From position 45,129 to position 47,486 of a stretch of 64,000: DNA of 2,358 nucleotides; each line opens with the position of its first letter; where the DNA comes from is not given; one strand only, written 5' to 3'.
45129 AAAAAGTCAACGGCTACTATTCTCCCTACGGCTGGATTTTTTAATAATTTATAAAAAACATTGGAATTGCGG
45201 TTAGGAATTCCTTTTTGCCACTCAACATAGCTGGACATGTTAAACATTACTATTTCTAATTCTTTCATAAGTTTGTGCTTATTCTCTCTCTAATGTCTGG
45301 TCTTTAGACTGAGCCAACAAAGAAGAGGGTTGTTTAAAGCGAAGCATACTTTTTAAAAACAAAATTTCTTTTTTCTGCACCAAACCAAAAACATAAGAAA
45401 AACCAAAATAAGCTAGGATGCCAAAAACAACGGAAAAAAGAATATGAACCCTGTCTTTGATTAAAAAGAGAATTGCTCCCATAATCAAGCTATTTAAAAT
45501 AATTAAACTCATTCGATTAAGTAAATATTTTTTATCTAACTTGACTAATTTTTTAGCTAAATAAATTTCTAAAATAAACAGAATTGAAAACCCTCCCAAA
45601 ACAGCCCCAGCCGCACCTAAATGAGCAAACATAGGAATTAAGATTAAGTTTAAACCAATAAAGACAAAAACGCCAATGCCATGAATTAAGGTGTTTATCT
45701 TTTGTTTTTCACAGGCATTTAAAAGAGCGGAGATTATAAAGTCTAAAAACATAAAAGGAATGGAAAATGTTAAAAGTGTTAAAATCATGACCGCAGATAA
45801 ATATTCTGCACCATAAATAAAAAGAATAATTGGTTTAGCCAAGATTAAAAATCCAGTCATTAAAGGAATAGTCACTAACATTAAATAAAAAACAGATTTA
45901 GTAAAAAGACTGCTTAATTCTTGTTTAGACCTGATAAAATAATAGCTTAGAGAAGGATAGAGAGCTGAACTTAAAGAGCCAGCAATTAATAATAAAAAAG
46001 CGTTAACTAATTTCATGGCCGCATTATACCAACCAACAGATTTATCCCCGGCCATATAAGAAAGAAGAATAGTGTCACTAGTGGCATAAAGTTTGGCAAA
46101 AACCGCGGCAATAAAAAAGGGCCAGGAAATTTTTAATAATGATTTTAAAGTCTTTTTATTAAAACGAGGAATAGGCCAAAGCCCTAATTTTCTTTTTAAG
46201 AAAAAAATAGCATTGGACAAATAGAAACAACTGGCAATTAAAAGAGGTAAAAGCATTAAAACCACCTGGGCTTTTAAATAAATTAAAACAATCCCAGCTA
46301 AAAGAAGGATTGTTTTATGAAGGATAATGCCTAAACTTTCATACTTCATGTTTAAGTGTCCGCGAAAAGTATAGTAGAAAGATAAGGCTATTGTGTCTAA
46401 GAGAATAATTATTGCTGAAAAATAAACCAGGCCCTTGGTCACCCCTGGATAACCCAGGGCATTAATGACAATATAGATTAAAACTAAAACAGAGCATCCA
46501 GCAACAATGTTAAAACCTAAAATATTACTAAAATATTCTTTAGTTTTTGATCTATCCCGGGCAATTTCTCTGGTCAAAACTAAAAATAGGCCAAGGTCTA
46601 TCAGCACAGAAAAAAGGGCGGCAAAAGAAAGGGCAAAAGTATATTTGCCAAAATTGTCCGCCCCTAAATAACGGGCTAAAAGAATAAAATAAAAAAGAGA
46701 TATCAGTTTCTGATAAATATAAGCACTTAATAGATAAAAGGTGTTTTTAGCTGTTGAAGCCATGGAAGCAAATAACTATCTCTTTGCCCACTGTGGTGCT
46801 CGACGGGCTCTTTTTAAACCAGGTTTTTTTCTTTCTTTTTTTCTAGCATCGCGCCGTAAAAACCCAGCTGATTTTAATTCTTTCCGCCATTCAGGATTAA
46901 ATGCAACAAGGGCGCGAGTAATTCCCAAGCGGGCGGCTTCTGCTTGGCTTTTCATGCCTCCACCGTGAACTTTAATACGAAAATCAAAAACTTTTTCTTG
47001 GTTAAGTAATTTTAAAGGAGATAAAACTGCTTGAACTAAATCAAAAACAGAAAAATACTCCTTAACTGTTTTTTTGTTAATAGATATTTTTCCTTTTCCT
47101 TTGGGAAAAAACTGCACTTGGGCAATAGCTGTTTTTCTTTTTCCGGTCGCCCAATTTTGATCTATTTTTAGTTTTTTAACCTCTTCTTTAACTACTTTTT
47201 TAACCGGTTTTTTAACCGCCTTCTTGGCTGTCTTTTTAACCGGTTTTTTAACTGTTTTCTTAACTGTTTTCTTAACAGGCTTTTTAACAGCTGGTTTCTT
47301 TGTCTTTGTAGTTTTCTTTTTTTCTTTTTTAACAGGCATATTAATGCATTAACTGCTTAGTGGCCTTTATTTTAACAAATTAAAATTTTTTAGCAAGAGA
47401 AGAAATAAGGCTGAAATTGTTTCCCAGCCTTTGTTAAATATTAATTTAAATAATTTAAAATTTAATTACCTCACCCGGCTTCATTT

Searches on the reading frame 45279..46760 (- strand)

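Call 92: search_protein_families(library=pfam, max_evalue=0.001, proteins=[window:45279-46760:-])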
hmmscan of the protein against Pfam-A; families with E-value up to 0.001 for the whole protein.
window:45279-46760:- (493 aa): 4 families
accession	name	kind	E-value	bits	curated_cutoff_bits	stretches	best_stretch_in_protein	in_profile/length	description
PF01943.22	Polysacc_synt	-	5.7e-40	137.9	28.2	1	4-273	2-272/274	Polysaccharide biosynthesis protein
PF13440.11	Polysacc_synt_3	-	9.6e-27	94.4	23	1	27-324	1-292/293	Polysaccharide biosynthesis protein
PF03023.19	MurJ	-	1.6e-08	34.1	27.4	1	61-451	40-449/451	Lipid II flippase MurJ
PF01554.23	MatE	-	2.3e-06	27.9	24.9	1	214-371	1-159/161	MatE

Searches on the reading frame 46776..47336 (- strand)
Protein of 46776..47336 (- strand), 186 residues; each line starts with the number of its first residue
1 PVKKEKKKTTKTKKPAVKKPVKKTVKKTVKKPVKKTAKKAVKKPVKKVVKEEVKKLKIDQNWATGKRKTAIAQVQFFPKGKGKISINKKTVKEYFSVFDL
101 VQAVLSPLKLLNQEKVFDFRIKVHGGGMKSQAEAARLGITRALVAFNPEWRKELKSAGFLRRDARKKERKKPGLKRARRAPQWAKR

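Call 92: search_protein_families(library=pfam, max_evalue=0.001, proteins=[window:46776-47336:-])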
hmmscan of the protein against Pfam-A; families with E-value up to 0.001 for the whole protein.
window:46776-47336:- (186 aa): 1 family
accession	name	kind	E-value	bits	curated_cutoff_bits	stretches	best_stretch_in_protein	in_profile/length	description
PF00380.25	Ribosomal_S9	-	4.1e-42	143.9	22.5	1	65-186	1-121/121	Ribosomal protein S9/S16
